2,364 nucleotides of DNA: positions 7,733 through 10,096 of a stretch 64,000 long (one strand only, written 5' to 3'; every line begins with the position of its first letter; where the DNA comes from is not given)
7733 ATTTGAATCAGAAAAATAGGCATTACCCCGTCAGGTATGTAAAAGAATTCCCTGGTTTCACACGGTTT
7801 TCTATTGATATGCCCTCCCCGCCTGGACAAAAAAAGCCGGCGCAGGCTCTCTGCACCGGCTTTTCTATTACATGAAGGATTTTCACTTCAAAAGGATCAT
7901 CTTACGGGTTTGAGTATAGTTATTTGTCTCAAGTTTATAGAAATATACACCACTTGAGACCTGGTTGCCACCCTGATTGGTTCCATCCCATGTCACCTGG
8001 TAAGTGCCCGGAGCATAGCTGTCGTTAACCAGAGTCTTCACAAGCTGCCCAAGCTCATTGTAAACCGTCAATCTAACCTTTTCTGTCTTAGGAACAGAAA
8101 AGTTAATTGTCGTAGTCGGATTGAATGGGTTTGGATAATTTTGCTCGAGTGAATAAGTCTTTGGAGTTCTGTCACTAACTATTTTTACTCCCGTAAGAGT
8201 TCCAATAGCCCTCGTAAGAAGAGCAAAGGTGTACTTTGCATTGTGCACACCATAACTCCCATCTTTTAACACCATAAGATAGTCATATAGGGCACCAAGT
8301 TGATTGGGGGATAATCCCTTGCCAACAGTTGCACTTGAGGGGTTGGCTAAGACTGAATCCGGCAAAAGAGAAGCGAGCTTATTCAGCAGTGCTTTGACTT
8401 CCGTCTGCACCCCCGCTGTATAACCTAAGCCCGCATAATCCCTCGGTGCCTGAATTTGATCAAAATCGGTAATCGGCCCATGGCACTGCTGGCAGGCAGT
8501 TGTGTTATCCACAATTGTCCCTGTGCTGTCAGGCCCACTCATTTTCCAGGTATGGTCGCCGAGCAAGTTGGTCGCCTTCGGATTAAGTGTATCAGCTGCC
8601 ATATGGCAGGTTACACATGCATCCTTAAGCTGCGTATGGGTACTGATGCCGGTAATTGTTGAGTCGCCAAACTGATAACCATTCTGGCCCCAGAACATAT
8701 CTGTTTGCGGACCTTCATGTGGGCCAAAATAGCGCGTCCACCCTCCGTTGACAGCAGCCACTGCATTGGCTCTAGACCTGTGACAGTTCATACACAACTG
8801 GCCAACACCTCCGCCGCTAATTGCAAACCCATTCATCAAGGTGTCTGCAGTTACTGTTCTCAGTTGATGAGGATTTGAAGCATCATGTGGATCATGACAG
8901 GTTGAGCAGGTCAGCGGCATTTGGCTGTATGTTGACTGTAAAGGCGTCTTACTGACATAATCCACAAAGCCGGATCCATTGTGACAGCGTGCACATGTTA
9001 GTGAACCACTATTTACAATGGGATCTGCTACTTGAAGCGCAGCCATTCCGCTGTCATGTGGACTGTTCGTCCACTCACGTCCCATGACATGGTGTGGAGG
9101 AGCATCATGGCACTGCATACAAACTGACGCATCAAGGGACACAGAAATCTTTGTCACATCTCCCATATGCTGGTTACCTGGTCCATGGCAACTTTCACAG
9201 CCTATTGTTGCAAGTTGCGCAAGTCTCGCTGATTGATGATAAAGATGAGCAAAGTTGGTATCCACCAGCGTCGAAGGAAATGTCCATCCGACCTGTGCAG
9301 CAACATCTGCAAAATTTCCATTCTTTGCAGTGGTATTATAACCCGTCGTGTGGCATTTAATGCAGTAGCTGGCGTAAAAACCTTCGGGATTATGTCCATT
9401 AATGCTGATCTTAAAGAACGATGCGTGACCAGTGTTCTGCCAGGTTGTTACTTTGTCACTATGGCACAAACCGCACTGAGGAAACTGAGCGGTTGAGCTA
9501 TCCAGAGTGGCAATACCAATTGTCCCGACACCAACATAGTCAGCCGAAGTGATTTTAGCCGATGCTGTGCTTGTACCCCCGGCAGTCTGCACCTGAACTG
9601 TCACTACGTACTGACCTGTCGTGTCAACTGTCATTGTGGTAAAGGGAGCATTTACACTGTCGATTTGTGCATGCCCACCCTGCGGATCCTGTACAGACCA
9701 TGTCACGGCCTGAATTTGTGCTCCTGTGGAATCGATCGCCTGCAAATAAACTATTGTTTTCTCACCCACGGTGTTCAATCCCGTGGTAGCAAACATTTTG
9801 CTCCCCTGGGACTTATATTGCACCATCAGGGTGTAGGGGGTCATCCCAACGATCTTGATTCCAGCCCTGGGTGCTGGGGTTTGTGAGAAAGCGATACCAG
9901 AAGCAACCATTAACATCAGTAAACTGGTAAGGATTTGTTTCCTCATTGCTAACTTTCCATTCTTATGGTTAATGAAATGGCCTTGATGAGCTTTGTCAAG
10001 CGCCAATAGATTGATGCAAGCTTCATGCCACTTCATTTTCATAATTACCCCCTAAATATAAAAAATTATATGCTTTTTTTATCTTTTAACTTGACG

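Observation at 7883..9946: Nine-haem cytochrome c fused to a T9SS C-terminal sorting domain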

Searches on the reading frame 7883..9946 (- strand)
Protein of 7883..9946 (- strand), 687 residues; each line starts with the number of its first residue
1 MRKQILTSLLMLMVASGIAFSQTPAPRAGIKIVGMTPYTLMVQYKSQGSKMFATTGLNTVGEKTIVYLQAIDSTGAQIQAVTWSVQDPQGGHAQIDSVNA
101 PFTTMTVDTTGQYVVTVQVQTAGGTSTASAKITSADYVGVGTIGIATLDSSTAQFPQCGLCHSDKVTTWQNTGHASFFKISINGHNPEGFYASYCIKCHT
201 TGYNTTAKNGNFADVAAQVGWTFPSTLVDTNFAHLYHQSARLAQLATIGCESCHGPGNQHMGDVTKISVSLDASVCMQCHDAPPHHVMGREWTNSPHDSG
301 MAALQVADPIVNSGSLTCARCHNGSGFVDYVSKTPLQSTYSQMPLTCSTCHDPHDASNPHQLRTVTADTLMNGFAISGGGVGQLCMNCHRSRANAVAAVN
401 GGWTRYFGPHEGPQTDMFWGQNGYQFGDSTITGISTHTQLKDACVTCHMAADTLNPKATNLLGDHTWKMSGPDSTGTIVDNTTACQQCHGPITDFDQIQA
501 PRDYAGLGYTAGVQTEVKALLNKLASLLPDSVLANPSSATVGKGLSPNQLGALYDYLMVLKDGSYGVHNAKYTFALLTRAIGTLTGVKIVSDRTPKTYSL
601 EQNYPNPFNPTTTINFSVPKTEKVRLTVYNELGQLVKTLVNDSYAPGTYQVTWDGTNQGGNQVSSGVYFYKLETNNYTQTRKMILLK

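Call 3: search_protein_families(library=pfam, proteins=[window:7883-9946:-], max_evalue=1)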
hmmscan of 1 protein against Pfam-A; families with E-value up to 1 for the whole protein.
window:7883-9946:- (687 aa): 20 families
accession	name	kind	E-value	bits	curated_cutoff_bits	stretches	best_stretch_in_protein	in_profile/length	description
PF14522.11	Cytochrome_C7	-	1.3e-12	47.8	24.8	4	314-390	12-67/67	Cytochrome c7 and related cytochrome c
PF13860.13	FlgD_ig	-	7.6e-11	42.3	27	1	621-675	22-76/79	FlgD Ig-like domain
PF09699.15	Paired_CXXCH_1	-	1.4e-08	34.7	20.6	2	347-392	9-39/41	Doubled CXXCH motif (Paired_CXXCH_1)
PF14537.11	Cytochrom_c3_2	-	3.8e-08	34.1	25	3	247-324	6-66/79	Cytochrome c3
PF18962.6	Por_Secre_tail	-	4.9e-08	33.6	27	1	604-684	2-74/75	Secretion system C-terminal sorting domain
PF13585.12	CHU_C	-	5.8e-08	33.2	27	1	613-682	19-81/86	CHU_C Type IX secretion signal domain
PF13435.11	Cytochrome_C554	-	0.00084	20.7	20.8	1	157-207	1-63/84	Cytochrome c554 and c-prime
PF13442.11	Cytochrome_CBB3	-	0.0009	20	27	1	185-224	4-34/68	Cytochrome C oxidase, cbb3-type, subunit III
PF03892.19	NapB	-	0.0027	18.2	25.1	1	440-495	63-117/127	Nitrate reductase cytochrome c-type subunit (NapB)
PF00801.26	PKD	-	0.0033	17.8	23.5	1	76-133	27-79/80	PKD domain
PF02085.21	Cytochrom_CIII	-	0.0071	17.1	22.9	1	316-394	31-87/101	Class III cytochrome C family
PF05495.17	zf-CHY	-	0.029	15.2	31.3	1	336-391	10-64/68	CHY zinc finger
PF10029.15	DUF2271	-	0.04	14.1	27.3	1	635-682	63-110/136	Predicted periplasmic protein (DUF2271)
PF18981.6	InlK_D3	-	0.077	13.5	25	0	102-133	40-72/75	Internalin K domain (D3/D4)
PF19817.4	DUF6300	-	0.1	13.2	27.8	0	342-398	8-59/110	Family of unknown function (DUF6300)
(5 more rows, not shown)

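Call 4: search_protein_families(library=ncbifam, proteins=[window:7883-9946:-], max_evalue=1)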
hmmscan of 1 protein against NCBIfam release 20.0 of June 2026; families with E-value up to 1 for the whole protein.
window:7883-9946:- (687 aa): 19 families
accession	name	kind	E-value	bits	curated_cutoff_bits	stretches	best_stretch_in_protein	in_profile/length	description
NF041198.1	UshA_like_PCGU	equivalog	1.8e-16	59.8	275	1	153-282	406-510/519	UshA-like (seleno)protein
TIGR04183.1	Por_Secre_tail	domain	2.6e-10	40.1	23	1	604-684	2-70/72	T9SS type A sorting domain-containing protein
NF033707.1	T9SS_sortase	equivalog_domain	7.1e-10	37.2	420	1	602-678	1000-1081/1095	type IX secretion system sortase PorU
TIGR03508.1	decahem_SO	subfamily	1e-09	38.2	192.2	1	233-368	18-167/258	DmsE family decaheme c-type cytochrome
NF005176.1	PRK06655.1-1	equivalog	1.7e-09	37.9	230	1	618-683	93-158/197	flagellar hook assembly protein FlgD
TIGR01905.1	paired_CXXCH_1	subfamily_domain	1.2e-06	28.3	25.2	2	347-364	9-26/41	doubled CXXCH domain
NF041028.1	decahem_GSU2203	exception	3.4e-06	26.5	325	1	245-391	65-209/317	GSU2203 family decaheme c-type cytochrome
NF052323.1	T9SSA_dep_M6i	equivalog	6.1e-06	24.5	600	1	603-682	960-1035/1043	T9SS-dependent M6-like inactivated metalloprotease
NF052228.1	T9SS_PorZ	equivalog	9.2e-05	21.1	260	1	603-679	675-747/757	type IX secretion system anionic LPS delivery protein PorZ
NF038113.1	T9SSA_dep_M36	equivalog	0.00012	20.4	885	1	601-685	793-868/869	T9SS-dependent M36 family metallopeptidase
NF009452.0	PRK12812.1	equivalog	0.00014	21.2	258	1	621-676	150-208/289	flagellar basal body rod modification protein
NF009276.0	PRK12633.1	equivalog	0.00027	20.7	383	1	621-674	128-181/234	flagellar basal body rod modification protein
NF009453.0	PRK12813.1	equivalog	0.00038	20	264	1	618-676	120-175/223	flagellar basal body rod modification protein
NF043010.1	Cyt554_Nsmonas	equivalog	0.0028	17.1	400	1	243-268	104-129/238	cytochrome c-550 CycA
NF009277.0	PRK12634.1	equivalog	0.0063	16.6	333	1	623-669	123-169/221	flagellar basal body rod modification protein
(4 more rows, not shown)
